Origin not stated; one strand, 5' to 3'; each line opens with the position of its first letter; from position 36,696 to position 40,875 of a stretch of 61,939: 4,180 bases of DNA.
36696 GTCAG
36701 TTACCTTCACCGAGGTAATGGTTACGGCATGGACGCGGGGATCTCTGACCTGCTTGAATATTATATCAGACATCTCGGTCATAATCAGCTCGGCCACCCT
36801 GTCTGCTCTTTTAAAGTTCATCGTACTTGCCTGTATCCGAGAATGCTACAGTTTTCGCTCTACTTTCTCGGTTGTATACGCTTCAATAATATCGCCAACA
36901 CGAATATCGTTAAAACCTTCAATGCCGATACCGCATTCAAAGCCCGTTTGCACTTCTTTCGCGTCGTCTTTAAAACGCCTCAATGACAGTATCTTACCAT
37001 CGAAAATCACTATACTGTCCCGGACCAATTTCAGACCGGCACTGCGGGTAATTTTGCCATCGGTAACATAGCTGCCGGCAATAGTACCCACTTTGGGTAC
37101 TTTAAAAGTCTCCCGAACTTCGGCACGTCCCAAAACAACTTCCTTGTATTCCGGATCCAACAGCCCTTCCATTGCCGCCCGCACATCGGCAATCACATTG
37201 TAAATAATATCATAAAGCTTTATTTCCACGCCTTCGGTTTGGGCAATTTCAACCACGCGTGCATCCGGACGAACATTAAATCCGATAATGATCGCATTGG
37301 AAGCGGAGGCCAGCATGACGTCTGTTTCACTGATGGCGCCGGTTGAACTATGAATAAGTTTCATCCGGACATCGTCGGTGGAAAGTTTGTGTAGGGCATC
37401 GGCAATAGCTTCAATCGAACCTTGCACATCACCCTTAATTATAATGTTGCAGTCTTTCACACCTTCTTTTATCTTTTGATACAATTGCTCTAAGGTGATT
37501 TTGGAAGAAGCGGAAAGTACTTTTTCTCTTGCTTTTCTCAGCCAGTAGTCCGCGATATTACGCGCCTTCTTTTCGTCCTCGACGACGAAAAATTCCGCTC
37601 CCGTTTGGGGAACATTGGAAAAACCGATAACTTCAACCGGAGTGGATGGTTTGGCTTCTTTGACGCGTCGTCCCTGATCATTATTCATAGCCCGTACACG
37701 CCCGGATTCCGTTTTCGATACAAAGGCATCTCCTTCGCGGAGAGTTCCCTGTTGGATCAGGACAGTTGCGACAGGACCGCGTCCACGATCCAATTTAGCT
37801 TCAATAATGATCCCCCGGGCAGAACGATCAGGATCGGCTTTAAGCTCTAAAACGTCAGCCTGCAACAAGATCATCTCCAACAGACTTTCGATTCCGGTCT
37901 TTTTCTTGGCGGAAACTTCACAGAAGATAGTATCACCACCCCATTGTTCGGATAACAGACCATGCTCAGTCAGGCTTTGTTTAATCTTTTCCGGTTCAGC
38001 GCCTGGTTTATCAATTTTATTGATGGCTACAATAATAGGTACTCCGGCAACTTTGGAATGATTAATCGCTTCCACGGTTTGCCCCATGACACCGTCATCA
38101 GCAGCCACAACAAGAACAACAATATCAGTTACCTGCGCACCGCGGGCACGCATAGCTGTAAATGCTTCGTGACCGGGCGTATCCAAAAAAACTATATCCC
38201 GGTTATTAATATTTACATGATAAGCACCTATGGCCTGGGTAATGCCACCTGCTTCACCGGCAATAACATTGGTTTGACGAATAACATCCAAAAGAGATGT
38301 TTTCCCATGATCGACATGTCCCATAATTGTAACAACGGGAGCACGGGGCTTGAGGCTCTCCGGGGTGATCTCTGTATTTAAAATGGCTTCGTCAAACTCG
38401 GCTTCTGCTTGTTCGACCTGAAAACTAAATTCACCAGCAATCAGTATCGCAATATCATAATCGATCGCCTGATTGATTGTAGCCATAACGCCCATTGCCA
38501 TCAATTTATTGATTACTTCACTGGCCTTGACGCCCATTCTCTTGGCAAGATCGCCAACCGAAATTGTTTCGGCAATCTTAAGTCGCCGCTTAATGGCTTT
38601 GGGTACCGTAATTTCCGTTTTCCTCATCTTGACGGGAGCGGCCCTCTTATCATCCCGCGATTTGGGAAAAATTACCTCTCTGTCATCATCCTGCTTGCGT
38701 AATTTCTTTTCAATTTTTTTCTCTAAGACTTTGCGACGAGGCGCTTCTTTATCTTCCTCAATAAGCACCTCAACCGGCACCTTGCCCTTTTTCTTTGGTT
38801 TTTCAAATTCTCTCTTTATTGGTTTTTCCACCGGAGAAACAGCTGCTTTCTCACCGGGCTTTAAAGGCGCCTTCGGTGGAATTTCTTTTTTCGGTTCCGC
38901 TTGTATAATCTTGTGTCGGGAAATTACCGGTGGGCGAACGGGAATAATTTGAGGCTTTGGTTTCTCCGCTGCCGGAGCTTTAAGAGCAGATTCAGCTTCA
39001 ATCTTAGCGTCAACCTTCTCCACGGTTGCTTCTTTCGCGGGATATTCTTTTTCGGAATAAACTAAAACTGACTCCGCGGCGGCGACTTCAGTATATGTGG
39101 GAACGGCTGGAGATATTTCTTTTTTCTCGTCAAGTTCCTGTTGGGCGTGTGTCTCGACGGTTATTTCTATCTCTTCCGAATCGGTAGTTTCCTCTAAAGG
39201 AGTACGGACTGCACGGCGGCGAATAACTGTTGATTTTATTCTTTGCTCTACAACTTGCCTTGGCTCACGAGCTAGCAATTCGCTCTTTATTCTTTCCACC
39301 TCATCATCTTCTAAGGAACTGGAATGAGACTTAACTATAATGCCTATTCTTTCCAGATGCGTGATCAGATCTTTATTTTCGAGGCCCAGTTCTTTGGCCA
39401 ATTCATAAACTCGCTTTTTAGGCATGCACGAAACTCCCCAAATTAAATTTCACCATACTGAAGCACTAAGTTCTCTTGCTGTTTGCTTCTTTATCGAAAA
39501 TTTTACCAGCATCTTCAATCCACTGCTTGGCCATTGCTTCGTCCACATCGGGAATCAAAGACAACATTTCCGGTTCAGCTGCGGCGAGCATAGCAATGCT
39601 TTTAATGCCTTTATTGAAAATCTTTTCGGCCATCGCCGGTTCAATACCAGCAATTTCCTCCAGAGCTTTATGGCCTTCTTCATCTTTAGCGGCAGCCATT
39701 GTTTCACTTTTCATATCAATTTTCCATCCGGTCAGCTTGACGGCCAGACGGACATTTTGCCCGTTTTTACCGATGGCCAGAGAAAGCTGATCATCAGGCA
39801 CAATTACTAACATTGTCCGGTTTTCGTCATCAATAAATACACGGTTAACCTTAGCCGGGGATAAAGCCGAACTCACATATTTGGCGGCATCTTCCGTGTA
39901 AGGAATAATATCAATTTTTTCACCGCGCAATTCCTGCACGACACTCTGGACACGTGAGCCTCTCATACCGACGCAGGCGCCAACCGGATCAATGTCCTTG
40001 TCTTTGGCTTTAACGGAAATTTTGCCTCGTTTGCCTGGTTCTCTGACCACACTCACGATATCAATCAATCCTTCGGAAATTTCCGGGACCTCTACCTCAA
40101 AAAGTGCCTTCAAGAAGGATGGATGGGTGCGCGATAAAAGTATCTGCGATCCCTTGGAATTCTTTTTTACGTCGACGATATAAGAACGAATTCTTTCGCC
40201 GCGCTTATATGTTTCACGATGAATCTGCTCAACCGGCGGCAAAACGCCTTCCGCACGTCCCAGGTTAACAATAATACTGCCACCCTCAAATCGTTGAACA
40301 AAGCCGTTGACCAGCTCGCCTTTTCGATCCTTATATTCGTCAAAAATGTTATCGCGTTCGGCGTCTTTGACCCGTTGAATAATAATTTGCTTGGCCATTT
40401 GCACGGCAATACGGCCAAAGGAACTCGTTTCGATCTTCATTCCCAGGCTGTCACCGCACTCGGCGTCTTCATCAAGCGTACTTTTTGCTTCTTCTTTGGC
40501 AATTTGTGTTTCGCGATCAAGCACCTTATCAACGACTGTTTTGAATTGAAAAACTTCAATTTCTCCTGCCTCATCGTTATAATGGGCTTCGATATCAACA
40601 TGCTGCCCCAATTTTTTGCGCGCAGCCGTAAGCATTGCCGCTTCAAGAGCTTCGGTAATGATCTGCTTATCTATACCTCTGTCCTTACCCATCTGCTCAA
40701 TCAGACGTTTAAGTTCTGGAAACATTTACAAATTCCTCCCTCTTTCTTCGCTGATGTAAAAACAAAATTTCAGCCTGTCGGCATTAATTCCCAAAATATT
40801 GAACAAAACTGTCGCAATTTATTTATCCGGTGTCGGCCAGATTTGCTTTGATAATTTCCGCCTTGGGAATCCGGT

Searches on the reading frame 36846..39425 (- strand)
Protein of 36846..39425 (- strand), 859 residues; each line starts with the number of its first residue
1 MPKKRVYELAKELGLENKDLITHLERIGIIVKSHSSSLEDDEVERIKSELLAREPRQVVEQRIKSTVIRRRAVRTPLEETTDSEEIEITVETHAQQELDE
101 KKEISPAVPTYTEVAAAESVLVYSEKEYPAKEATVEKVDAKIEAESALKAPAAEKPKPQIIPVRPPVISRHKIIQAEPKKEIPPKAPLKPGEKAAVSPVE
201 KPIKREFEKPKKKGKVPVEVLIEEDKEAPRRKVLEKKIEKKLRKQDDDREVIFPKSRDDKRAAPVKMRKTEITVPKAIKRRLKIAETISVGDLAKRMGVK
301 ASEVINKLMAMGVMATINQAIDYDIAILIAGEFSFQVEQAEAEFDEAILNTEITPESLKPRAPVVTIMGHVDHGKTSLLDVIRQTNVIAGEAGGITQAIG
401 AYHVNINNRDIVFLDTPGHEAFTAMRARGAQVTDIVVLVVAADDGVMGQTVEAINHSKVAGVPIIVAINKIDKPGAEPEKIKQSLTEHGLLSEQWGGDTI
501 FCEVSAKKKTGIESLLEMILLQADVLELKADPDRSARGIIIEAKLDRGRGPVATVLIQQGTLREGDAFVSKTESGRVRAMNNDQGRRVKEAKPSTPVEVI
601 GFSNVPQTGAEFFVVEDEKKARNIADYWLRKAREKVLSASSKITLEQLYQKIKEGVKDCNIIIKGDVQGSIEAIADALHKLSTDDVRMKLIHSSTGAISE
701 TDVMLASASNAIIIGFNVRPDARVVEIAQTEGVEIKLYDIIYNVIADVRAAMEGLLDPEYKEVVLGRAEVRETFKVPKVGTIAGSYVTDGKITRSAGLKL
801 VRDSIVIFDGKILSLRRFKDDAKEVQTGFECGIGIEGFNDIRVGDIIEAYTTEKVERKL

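Call 52: search_protein_families(library=ncbifam, proteins=[window:36846-39425:-], max_evalue=1e-10)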
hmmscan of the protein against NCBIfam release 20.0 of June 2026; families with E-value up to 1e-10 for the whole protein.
window:36846-39425:- (859 aa): 23 families
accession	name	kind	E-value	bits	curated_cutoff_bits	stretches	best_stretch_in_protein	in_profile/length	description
TIGR00487.1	IF-2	equivalog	1.9e-254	845.9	424.4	1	278-858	2-585/587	translation initiation factor IF-2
NF003078.0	PRK04004.1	equivalog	2.9e-54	184.7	468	2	359-473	8-140/598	translation initiation factor IF-2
TIGR00491.2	aIF-2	equivalog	7.3e-44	150.2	554.75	2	361-473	3-133/591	translation initiation factor IF-2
NF011418.0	PRK14845.1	equivalog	1.5e-36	125.6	756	2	376-473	475-590/1049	translation initiation factor IF-2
TIGR00231.1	small_GTP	domain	1.1e-32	113.1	42.5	1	364-519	5-162/164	GTP-binding protein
TIGR00475.1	selB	equivalog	3.8e-26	91.9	242.25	1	365-589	3-231/581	selenocysteine-specific translation elongation factor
TIGR01393.1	lepA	equivalog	4.3e-19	68.3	533.9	1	367-568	8-222/595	translation elongation factor 4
TIGR03680.1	eif2g_arch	equivalog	2.8e-15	56.5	514.5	1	407-536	79-207/407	translation initiation factor IF-2 subunit gamma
NF012153.1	tet_protect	equivalog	2.9e-15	55.5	775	1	356-485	18-141/614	tetracycline resistance ribosomal protection protein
TIGR01394.1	TypA_BipA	equivalog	7.8e-15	54.1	757.3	1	365-577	4-242/594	translational GTPase TypA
NF009381.0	PRK12740.1-5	subfamily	2.7e-14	52.5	583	1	356-488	27-153/692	elongation factor G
NF003077.0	PRK04000.1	equivalog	1.9e-13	50.4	315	1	408-536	84-211/412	translation initiation factor IF-2 subunit gamma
TIGR00485.1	EF-Tu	equivalog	3.9e-13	48.9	522.4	1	360-566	11-241/394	elongation factor Tu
TIGR00484.1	EF-G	equivalog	8.5e-13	47.3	659.4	1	392-487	58-153/691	elongation factor G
NF009373.0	PRK12736.1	subfamily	1.1e-12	47.4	452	1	365-567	15-242/394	elongation factor Tu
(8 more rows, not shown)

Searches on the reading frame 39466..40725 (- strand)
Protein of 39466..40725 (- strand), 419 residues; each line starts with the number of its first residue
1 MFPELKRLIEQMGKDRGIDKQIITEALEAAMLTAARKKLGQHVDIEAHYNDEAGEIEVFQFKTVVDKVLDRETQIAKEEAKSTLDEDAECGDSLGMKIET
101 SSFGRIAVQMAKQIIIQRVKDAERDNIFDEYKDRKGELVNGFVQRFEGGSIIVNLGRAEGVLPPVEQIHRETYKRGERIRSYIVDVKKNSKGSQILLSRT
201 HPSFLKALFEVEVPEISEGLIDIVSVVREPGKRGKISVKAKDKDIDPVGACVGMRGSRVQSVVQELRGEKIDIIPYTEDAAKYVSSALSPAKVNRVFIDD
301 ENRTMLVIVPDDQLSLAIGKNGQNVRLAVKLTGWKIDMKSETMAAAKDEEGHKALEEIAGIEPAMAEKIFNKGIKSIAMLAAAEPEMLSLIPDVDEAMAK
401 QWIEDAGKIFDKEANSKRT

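Call 52: search_protein_families(library=ncbifam, proteins=[window:39466-40725:-], max_evalue=1e-10)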
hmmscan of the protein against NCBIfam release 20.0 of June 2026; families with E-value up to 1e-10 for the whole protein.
window:39466-40725:- (419 aa): 4 families
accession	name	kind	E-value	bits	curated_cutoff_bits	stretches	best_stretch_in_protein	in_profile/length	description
TIGR01953.1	NusA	equivalog_domain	7.8e-119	396.7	253.4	1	7-341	4-338/340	transcription termination factor NusA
NF006645.0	PRK09202.4-5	equivalog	8.7e-63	212.7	532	1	6-348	20-377/540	transcription termination/antitermination protein NusA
NF006642.0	PRK09202.4-1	equivalog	1.3e-39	136.2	687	1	62-348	89-381/614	transcription termination/antitermination protein NusA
TIGR01952.1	nusA_arch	equivalog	3.7e-13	50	74.35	1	248-340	44-137/141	NusA-like transcription termination signal-binding factor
